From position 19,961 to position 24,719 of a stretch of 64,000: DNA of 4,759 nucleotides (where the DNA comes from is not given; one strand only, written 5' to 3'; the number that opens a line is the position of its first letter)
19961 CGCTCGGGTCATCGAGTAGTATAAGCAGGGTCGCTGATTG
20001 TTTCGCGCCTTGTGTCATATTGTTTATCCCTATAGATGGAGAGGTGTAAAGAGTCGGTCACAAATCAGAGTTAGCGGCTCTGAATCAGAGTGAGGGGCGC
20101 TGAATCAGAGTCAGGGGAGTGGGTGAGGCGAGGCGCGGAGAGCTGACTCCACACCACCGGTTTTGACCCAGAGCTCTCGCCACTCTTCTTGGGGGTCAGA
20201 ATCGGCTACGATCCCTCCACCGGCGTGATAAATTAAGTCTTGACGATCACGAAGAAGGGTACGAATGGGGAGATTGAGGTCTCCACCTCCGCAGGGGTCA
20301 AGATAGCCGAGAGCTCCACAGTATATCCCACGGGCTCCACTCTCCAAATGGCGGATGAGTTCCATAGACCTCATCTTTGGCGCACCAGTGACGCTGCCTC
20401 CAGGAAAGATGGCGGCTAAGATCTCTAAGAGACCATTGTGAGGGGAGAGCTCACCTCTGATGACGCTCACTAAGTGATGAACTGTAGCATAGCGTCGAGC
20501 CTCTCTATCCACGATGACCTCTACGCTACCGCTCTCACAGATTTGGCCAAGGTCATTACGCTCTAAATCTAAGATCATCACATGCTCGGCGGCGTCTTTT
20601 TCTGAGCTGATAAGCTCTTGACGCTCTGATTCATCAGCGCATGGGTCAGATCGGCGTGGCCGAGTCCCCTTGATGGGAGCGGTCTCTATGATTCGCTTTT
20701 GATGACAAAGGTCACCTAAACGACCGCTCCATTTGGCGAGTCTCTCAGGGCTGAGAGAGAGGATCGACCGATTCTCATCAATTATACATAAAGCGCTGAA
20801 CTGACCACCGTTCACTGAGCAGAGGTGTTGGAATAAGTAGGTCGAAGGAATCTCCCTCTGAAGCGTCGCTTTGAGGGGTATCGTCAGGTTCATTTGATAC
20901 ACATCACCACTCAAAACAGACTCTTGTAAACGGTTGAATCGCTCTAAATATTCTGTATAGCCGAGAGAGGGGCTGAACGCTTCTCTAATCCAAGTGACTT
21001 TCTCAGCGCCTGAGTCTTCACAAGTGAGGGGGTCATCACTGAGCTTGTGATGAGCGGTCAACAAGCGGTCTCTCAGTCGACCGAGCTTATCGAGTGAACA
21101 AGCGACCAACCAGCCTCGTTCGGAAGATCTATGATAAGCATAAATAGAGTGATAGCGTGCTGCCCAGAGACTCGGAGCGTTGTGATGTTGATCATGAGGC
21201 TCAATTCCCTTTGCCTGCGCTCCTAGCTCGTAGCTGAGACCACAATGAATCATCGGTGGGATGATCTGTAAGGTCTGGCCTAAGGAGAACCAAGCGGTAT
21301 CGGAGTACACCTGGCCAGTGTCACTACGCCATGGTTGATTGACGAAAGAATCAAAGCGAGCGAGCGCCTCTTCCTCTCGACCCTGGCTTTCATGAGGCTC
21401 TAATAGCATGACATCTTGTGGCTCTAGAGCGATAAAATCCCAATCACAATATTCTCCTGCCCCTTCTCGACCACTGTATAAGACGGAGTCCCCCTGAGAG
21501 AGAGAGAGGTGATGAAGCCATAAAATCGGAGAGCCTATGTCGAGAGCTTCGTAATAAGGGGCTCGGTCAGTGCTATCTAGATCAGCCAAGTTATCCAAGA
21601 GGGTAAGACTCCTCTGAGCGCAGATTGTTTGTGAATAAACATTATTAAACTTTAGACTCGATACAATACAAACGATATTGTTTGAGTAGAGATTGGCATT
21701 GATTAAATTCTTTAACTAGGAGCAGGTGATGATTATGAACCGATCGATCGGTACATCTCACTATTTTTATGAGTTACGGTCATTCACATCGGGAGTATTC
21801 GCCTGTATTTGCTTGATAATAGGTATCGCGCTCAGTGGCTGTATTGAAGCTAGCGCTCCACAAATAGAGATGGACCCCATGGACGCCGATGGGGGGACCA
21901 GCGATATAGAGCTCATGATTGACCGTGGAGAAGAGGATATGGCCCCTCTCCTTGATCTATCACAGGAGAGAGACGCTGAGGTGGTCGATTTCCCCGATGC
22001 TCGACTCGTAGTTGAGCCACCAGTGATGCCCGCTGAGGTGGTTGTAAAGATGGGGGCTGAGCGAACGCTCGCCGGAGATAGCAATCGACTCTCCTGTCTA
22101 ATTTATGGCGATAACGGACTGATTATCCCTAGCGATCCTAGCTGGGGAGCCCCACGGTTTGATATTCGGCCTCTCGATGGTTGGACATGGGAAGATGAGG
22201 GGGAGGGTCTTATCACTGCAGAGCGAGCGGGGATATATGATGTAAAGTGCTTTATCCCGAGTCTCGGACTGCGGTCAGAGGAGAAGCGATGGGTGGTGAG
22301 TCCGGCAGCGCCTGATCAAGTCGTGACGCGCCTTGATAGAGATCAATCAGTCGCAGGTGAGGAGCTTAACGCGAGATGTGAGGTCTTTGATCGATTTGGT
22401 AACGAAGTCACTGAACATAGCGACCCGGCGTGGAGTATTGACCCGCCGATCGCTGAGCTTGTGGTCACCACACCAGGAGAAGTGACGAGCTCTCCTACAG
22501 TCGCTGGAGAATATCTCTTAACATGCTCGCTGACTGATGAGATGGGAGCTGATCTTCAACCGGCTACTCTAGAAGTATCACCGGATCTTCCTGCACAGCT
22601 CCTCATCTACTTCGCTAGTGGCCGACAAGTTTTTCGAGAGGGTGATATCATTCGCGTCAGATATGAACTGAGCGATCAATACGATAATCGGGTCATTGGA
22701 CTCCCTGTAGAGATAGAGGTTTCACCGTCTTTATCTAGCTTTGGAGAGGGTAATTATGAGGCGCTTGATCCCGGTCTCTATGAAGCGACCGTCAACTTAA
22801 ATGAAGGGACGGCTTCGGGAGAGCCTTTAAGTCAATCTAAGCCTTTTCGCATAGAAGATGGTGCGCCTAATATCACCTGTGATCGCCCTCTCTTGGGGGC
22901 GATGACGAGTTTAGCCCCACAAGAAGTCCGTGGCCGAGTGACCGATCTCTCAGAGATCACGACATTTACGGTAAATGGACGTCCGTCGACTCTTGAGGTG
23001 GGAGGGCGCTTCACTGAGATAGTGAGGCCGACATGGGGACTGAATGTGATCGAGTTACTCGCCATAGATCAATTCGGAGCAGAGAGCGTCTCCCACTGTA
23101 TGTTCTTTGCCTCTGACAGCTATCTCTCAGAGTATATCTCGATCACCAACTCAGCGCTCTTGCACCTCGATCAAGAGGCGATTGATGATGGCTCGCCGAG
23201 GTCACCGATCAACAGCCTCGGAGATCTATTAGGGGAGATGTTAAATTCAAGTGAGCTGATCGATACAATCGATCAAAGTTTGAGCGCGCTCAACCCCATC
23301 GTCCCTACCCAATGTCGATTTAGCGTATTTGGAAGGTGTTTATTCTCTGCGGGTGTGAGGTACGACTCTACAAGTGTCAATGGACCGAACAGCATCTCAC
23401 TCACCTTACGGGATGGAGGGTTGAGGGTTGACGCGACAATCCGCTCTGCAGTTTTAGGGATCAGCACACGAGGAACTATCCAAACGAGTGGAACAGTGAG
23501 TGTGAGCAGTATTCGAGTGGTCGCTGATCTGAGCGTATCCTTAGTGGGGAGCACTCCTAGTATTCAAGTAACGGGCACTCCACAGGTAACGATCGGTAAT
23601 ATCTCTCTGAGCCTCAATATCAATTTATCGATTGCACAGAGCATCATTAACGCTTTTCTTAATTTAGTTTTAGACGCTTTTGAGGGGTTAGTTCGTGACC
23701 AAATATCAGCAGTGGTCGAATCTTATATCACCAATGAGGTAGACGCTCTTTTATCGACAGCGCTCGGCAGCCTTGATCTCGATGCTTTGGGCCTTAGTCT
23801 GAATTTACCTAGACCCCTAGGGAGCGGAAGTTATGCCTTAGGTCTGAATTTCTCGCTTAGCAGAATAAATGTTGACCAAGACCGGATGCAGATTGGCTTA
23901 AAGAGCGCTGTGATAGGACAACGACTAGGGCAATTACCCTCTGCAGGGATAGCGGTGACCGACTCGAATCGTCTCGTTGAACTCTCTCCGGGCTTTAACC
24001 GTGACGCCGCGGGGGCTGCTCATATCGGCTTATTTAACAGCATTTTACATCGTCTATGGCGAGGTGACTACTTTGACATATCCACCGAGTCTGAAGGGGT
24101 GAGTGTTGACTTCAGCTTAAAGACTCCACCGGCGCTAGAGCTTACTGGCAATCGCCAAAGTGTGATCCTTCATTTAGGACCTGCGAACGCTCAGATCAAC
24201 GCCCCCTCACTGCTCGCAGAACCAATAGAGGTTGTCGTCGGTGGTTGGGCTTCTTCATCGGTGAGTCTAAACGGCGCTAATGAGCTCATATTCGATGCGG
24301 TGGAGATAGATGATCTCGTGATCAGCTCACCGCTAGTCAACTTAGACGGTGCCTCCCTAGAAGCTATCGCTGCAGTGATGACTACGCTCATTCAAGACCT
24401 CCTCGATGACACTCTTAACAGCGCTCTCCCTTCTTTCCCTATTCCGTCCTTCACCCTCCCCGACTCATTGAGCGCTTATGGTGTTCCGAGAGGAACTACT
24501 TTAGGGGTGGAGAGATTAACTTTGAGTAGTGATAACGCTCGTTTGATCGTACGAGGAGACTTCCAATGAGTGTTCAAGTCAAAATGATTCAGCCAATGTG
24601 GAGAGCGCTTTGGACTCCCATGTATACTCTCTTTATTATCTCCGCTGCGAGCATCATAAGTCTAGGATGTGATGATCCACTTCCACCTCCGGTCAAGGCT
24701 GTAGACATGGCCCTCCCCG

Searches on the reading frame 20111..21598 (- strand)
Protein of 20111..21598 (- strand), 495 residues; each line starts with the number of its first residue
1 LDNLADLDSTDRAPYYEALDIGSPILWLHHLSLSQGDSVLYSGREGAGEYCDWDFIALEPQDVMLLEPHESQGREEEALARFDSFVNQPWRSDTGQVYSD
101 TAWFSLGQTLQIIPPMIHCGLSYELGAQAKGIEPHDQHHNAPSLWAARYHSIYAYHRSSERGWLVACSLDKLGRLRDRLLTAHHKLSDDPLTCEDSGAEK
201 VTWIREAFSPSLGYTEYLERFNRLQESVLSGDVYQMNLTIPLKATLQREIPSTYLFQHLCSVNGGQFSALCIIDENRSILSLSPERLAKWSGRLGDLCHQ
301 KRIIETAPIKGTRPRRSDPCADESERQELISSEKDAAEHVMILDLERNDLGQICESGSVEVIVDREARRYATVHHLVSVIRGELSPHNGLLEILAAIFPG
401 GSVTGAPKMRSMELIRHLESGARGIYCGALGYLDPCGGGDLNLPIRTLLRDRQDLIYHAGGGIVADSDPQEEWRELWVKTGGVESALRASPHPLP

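Call 50: search_protein_families(library=pfam, proteins=[window:20111-21598:-], max_evalue=0.00001)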
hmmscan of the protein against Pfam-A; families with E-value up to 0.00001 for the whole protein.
window:20111-21598:- (495 aa): 1 family
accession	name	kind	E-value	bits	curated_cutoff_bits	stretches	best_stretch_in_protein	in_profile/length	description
PF00425.24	Chorismate_bind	-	5.3e-77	259.3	27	1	215-479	3-257/257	chorismate binding enzyme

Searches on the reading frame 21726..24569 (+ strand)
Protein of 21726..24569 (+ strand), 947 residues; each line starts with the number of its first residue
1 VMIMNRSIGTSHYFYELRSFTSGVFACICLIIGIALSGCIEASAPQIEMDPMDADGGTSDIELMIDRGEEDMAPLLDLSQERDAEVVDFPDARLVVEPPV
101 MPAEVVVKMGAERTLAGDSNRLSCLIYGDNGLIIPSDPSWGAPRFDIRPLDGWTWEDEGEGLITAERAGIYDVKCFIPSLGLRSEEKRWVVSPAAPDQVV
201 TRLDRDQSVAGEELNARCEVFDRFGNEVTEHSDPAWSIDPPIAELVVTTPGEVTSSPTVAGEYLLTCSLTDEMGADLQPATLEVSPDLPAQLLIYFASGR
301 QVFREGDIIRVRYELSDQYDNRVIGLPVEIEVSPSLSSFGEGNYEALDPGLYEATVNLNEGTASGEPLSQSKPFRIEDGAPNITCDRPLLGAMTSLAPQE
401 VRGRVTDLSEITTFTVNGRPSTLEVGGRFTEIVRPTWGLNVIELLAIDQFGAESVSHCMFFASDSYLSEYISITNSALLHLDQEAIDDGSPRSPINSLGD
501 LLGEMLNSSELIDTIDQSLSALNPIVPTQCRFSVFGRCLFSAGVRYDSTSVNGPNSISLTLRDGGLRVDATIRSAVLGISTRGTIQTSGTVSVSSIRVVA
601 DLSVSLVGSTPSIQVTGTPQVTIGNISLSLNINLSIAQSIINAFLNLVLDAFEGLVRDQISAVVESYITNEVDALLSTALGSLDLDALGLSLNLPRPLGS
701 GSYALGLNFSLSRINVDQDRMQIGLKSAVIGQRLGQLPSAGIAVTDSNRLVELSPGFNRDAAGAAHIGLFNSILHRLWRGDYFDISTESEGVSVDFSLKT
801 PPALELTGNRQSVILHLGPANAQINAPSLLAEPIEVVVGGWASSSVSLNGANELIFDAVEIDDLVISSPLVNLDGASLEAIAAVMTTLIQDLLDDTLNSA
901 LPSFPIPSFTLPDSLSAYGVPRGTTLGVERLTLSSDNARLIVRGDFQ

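Call 50: search_protein_families(library=pfam, proteins=[window:21726-24569:+], max_evalue=0.00001)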
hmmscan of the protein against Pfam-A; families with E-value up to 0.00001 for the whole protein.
window:21726-24569:+ (947 aa): 1 family
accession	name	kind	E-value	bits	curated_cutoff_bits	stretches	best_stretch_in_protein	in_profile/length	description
PF09136.16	Glucodextran_B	-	6.5e-06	26.4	27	0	381-454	1-73/83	Glucodextranase, domain B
